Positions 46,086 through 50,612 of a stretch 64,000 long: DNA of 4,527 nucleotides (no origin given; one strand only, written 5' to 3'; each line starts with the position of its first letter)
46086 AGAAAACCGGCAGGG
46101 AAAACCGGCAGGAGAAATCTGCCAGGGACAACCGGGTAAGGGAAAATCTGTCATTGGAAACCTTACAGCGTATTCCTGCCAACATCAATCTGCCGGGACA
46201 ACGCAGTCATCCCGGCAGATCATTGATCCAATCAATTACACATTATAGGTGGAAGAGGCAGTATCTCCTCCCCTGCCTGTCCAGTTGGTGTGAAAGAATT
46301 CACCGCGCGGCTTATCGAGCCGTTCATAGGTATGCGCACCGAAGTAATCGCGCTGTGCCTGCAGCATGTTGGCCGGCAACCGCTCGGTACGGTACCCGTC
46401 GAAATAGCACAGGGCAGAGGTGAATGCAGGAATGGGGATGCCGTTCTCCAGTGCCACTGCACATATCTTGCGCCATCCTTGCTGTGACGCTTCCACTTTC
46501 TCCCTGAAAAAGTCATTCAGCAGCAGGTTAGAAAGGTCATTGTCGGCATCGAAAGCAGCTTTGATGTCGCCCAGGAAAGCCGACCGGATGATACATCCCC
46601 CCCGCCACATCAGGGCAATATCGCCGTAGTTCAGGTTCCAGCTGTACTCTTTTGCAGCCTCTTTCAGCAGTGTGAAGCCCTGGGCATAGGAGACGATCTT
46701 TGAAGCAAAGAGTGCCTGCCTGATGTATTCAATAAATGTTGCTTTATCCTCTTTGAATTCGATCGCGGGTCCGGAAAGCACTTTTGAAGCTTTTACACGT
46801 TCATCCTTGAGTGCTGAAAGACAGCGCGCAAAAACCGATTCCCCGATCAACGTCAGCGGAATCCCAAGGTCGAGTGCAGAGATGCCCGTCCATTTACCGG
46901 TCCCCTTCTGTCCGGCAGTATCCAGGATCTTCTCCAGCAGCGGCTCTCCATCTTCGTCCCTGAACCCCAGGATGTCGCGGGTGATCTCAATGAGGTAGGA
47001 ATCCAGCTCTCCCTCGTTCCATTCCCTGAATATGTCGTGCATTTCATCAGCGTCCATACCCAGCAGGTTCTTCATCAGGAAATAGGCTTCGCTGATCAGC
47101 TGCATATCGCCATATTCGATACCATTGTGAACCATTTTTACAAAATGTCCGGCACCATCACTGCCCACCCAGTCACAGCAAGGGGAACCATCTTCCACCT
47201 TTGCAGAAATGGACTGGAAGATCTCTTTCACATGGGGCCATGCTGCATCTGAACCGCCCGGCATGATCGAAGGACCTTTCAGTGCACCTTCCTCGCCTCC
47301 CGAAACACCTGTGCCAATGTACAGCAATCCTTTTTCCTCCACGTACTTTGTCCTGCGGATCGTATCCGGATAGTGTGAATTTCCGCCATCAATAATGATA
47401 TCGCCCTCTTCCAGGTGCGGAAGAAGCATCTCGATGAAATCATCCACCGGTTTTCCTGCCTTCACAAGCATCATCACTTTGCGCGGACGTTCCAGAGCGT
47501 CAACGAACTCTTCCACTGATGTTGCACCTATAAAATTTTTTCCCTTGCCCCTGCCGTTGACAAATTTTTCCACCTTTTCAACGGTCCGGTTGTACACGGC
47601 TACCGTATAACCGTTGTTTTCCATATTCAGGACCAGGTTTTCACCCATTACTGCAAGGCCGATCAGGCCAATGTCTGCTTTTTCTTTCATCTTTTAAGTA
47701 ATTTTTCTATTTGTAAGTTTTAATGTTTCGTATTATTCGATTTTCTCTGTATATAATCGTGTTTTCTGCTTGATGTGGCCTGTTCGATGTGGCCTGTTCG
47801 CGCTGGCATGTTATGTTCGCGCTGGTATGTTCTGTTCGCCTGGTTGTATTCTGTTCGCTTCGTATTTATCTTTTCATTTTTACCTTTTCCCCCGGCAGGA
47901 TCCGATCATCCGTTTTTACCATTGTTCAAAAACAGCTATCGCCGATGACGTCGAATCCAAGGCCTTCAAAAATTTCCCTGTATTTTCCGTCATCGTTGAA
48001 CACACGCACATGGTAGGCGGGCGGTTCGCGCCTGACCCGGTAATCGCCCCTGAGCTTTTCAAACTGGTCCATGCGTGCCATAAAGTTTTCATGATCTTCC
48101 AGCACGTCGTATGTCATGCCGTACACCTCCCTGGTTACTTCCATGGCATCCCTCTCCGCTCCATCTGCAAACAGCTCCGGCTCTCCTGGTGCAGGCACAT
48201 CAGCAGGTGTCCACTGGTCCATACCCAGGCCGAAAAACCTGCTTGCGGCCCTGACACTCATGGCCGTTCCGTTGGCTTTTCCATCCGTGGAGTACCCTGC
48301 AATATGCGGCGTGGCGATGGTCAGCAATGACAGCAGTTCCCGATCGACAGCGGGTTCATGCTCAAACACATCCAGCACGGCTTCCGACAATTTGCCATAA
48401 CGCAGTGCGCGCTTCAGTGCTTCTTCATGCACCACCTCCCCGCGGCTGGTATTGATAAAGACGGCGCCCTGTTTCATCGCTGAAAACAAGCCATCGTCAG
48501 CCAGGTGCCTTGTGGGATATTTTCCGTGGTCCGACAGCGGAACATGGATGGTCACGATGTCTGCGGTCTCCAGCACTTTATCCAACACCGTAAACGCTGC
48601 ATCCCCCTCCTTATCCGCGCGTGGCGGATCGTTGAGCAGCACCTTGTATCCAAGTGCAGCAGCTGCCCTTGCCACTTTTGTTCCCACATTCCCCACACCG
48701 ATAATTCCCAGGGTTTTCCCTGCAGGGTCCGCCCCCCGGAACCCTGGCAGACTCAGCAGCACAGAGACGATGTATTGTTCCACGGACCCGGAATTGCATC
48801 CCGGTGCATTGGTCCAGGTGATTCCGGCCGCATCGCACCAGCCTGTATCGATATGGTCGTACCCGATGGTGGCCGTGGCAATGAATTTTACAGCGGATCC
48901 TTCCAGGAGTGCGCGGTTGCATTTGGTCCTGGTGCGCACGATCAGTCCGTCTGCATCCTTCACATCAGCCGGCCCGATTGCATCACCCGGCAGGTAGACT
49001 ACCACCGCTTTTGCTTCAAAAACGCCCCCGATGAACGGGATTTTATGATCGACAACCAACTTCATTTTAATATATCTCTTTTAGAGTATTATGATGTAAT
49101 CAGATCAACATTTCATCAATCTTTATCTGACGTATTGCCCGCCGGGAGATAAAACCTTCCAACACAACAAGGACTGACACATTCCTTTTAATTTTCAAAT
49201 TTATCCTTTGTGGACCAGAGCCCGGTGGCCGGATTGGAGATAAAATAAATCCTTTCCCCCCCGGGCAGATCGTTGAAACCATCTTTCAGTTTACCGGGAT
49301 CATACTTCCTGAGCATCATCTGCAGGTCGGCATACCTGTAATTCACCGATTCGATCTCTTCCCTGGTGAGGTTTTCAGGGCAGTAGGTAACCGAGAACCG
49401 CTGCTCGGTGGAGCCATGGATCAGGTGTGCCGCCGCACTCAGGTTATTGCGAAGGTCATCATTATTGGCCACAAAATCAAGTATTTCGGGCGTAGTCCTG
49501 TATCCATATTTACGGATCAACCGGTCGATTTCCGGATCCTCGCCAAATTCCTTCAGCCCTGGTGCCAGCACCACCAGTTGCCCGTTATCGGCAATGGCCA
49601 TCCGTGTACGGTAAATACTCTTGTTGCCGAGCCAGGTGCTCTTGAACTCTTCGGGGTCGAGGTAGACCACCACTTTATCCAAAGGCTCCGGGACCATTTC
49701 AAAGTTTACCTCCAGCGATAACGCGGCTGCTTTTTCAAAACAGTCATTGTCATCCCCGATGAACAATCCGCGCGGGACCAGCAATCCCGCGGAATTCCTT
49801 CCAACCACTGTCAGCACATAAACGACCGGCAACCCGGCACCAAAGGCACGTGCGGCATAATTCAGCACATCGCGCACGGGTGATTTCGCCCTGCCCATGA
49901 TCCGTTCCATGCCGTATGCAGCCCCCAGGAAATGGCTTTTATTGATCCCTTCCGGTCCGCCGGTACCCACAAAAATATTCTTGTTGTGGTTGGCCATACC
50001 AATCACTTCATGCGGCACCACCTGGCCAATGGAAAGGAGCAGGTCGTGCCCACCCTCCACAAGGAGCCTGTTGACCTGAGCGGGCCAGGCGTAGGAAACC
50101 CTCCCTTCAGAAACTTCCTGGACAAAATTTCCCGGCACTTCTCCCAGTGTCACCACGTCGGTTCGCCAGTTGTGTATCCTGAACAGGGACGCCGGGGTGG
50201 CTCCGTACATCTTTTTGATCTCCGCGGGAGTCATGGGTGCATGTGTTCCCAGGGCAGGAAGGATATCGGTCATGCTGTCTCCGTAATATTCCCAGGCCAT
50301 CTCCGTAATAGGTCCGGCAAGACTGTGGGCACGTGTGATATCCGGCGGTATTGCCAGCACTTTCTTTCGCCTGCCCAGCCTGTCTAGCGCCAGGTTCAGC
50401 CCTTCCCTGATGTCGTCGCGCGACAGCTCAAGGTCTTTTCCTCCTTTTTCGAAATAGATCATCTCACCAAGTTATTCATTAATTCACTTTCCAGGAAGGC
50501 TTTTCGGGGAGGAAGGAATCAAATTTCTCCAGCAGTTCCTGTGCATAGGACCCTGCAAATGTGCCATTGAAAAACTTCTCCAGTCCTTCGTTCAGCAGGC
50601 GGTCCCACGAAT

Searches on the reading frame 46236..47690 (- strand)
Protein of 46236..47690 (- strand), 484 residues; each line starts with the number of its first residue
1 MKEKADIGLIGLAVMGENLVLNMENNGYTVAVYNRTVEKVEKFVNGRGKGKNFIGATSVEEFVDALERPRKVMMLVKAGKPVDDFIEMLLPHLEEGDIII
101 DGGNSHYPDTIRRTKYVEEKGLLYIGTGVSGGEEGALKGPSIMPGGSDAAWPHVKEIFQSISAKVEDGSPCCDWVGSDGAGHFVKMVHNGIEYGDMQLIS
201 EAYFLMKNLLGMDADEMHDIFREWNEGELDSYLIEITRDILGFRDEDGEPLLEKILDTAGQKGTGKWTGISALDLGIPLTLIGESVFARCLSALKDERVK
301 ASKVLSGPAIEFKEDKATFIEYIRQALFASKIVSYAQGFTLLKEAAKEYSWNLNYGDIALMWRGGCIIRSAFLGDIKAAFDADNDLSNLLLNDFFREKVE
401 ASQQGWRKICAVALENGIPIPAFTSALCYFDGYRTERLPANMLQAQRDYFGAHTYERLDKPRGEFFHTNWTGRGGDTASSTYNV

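Call 81: search_protein_families(library=pfam, proteins=[window:46236-47690:-], max_evalue=0.00001)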
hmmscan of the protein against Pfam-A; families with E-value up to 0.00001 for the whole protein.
window:46236-47690:- (484 aa): 2 families
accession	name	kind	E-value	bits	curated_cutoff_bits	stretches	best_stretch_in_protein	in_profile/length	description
PF00393.24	6PGD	-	7.5e-135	449.4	27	1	181-470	1-290/290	6-phosphogluconate dehydrogenase, C-terminal domain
PF03446.21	NAD_binding_2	-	1.1e-50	172.2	21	1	6-166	1-157/161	NAD binding domain of 6-phosphogluconate dehydrogenase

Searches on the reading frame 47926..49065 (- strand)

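Call 81: search_protein_families(library=pfam, proteins=[window:47926-49065:-], max_evalue=0.00001)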
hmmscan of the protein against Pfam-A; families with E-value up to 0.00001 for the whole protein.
window:47926-49065:- (379 aa): 2 families
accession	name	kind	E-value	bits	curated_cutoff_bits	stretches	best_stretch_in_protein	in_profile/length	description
PF02826.25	2-Hacid_dh_C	-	7e-41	140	25.1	1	109-256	29-178/178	D-isomer specific 2-hydroxyacid dehydrogenase, NAD binding domain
PF00389.36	2-Hacid_dh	-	5.3e-16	59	24.6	1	34-137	36-103/134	D-isomer specific 2-hydroxyacid dehydrogenase, catalytic domain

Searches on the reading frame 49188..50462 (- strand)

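Call 81: search_protein_families(library=pfam, proteins=[window:49188-50462:-], max_evalue=0.00001)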
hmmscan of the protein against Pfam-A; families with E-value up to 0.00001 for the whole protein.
window:49188-50462:- (424 aa): 1 family
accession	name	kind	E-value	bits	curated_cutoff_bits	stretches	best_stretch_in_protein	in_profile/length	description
PF09861.14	Lar_N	-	4.2e-10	39.6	23.3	1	31-179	53-194/204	Lactate racemase N-terminal domain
